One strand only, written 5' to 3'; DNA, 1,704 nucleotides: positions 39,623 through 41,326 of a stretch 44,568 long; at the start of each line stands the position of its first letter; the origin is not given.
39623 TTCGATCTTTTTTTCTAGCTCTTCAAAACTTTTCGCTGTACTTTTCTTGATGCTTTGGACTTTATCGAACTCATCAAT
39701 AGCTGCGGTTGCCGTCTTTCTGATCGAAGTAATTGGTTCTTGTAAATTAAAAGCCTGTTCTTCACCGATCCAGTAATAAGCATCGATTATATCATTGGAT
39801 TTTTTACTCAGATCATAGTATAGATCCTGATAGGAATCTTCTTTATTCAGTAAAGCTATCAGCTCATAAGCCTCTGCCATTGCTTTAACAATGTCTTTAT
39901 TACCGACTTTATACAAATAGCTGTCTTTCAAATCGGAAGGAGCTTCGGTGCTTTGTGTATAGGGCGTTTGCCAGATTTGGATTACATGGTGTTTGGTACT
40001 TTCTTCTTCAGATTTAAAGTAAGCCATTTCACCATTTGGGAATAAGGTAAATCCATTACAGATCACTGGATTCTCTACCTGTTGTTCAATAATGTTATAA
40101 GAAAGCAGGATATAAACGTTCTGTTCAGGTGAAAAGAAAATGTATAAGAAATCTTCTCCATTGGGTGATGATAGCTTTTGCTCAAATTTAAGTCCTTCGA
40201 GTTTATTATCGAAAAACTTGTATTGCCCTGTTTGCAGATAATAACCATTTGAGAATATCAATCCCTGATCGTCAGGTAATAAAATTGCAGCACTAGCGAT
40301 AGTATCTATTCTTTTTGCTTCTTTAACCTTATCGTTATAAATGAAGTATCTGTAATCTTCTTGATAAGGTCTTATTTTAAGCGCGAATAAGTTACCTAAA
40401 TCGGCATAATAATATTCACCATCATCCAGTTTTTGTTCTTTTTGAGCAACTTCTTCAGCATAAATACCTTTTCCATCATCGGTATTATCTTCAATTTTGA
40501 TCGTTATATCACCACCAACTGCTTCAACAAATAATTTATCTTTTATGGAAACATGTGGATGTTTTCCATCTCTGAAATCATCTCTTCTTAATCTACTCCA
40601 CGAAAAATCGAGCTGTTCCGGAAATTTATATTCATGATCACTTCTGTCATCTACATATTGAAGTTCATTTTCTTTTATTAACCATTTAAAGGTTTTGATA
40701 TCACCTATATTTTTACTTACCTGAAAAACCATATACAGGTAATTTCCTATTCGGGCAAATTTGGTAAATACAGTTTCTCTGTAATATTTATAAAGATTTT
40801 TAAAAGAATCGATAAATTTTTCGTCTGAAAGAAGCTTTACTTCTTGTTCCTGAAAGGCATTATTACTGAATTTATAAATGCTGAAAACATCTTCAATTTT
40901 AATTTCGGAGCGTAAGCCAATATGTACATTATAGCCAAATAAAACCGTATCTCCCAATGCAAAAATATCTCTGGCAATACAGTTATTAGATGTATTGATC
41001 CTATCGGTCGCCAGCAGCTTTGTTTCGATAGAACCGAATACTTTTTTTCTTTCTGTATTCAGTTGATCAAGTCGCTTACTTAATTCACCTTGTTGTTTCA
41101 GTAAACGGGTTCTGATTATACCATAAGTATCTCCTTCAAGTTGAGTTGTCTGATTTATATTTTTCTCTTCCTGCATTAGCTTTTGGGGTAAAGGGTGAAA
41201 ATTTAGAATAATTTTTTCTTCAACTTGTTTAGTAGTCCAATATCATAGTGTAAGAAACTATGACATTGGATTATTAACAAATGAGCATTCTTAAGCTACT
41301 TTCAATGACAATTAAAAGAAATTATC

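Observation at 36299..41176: Architecture of the 1625-aa protein: about 1250 aa of unknown N-terminal and coiled-coil sequence ahead of a C-terminal MoxR-type ATPase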

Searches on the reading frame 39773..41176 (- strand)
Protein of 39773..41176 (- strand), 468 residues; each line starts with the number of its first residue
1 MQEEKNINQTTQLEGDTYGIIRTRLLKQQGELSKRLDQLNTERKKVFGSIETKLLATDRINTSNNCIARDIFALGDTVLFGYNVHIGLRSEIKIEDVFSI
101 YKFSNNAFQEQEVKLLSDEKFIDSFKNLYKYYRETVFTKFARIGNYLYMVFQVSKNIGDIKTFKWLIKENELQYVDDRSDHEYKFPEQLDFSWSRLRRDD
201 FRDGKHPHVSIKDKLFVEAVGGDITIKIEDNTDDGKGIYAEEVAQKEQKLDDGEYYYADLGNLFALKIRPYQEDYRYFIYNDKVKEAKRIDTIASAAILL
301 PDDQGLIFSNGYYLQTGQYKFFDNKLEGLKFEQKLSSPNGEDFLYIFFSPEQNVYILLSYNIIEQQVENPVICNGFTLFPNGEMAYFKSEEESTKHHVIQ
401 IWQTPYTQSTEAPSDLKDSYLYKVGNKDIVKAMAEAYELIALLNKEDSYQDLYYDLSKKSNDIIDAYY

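Call 24: search_protein_representatives(protein=window:39773-41176:-)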
Query: 468 residues. Proteins with E-value up to 0.001 (for the whole library): 700; up to 1e-10: 507; up to 1e-30: 240. The best 150 are listed.
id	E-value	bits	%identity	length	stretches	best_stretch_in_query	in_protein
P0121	6.0e-177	605.4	54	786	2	10-468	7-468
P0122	1.0e-165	568.4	55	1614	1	9-468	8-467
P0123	5.3e-164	562.7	53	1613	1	11-468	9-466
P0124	4.8e-162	556.2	53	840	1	12-468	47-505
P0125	2.7e-158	543.9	50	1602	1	14-468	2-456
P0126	5.9e-158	542.8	52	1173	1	11-468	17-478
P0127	3.1e-154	530.5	52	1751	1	11-468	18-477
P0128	7.7e-154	529.2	51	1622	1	13-466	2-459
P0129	6.5e-153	526.1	49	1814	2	10-468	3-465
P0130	5.2e-152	523.2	50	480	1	13-452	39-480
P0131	9.7e-148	509.1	49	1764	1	12-468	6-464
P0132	5.0e-146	503.4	48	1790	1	11-468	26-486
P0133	1.2e-144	498.8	46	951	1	12-468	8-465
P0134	4.6e-141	487.1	52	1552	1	73-468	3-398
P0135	1.1e-140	485.8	46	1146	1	10-468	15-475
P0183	4.9e-101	355.2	39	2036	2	115-468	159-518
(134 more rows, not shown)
